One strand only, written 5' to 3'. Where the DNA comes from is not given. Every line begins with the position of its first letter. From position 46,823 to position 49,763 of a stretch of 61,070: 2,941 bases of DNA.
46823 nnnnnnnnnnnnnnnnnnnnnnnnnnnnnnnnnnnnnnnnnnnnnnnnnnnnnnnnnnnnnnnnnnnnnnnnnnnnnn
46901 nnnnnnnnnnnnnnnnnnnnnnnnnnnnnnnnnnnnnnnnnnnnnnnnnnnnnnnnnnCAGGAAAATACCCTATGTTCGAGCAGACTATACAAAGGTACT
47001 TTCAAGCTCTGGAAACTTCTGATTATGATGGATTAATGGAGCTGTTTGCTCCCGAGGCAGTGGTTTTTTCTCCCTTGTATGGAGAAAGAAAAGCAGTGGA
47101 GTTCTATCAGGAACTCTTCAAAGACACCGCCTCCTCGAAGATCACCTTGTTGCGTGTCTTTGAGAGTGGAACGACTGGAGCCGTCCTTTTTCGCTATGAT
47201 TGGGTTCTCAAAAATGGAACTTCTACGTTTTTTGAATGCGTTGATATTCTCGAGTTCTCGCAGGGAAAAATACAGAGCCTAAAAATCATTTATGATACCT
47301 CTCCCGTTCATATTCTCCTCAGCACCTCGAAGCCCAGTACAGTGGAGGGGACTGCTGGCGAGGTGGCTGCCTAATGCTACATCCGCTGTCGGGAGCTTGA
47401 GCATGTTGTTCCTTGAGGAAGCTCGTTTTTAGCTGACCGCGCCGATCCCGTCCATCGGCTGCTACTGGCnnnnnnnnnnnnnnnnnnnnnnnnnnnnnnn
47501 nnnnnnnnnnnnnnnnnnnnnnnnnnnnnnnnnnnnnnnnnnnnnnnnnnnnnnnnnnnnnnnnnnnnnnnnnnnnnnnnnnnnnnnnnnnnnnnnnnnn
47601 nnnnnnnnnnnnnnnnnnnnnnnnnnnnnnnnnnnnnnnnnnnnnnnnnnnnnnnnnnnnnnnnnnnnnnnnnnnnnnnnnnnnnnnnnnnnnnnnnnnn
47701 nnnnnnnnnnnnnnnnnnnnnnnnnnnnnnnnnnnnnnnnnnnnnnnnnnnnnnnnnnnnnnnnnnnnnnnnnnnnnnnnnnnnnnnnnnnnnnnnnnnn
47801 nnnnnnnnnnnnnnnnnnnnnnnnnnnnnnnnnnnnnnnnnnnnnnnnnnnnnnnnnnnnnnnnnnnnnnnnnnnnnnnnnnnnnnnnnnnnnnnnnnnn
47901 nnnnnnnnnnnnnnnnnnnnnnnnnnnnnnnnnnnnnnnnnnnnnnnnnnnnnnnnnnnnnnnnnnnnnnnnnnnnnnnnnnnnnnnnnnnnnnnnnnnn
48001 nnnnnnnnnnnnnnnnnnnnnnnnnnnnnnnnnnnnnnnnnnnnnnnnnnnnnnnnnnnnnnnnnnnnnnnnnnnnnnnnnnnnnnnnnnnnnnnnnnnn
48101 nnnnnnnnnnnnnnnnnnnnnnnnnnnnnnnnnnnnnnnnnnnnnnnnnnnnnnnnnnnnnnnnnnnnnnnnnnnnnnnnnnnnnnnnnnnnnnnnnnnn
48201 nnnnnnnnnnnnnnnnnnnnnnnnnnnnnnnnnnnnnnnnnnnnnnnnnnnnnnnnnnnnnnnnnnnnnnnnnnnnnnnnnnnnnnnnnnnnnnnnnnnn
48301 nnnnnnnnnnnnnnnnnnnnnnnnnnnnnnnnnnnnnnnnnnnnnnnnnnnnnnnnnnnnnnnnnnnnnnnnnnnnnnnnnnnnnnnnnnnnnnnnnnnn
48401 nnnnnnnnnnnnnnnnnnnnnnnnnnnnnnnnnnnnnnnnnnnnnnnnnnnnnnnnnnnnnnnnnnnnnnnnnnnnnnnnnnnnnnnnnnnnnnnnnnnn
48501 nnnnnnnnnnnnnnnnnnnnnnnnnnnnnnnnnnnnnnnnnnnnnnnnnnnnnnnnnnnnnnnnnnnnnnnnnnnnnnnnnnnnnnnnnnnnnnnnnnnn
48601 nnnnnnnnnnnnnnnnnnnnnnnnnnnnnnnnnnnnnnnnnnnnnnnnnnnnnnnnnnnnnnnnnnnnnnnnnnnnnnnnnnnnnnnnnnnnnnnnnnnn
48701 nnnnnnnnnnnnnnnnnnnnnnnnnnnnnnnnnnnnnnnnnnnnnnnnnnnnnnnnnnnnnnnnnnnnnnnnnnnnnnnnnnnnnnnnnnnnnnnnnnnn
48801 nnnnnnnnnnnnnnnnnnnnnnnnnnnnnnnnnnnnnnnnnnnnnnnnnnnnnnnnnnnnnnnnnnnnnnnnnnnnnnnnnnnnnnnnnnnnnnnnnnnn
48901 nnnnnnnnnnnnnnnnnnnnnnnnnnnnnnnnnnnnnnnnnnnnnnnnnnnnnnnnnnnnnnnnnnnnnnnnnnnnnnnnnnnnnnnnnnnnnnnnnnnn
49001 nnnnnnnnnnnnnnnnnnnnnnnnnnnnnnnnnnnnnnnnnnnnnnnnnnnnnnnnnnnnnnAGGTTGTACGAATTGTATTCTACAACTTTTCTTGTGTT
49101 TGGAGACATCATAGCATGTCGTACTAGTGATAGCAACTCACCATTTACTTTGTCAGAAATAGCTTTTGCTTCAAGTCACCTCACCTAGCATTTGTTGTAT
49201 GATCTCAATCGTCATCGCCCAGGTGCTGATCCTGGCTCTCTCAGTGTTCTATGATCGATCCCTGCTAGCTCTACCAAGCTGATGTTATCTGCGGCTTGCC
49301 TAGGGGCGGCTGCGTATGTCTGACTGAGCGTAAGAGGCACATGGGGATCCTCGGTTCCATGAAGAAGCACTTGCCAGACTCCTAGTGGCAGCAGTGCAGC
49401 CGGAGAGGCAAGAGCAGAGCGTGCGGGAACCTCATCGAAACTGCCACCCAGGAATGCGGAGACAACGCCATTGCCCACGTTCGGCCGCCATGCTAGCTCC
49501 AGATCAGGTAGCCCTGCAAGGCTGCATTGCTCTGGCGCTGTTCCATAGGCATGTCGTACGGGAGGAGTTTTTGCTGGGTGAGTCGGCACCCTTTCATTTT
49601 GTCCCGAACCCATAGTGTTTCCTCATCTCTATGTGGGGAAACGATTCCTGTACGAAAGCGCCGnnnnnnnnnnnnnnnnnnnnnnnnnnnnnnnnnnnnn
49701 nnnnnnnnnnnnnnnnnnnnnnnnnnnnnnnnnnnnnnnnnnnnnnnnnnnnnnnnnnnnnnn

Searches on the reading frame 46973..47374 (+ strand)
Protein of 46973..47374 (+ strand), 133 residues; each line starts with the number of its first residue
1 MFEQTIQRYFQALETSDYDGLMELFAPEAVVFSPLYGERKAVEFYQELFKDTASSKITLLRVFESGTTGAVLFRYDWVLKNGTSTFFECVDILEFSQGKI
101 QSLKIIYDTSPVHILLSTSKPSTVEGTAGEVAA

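Call 42: search_protein_families(library=pfam, proteins=[window:46973-47374:+], max_evalue=0.001)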
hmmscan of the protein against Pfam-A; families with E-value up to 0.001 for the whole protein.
window:46973-47374:+ (133 aa): 4 families
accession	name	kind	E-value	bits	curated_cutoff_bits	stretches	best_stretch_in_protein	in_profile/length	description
PF12680.13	SnoaL_2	-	3.1e-14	53.9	27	1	6-101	1-100/102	SnoaL-like domain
PF14534.12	DUF4440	-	3.6e-06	27.8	25.2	1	4-96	3-101/107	Domain of unknown function (DUF4440)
PF13474.12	SnoaL_3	-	0.00067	20.4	22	1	3-66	2-72/121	SnoaL-like domain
PF07366.18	SnoaL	-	0.00095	19.4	28.4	0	5-110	3-120/126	SnoaL-like polyketide cyclase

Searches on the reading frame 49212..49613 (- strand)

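Call 5: search_protein_families(library=pfam, proteins=[window:49212-49613:-], max_evalue=0.01)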
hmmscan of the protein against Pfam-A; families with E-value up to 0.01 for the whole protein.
window:49212-49613:- (133 aa): 0 families

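Call 68: search_protein_families(library=pfam, proteins=[window:49212-49613:-], max_evalue=0.1)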
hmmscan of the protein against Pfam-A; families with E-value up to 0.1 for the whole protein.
window:49212-49613:- (133 aa): 1 family
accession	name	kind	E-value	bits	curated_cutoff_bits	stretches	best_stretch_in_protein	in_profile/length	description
PF02230.22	Abhydrolase_2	-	0.026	14.8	23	1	67-124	145-202/217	Phospholipase/Carboxylesterase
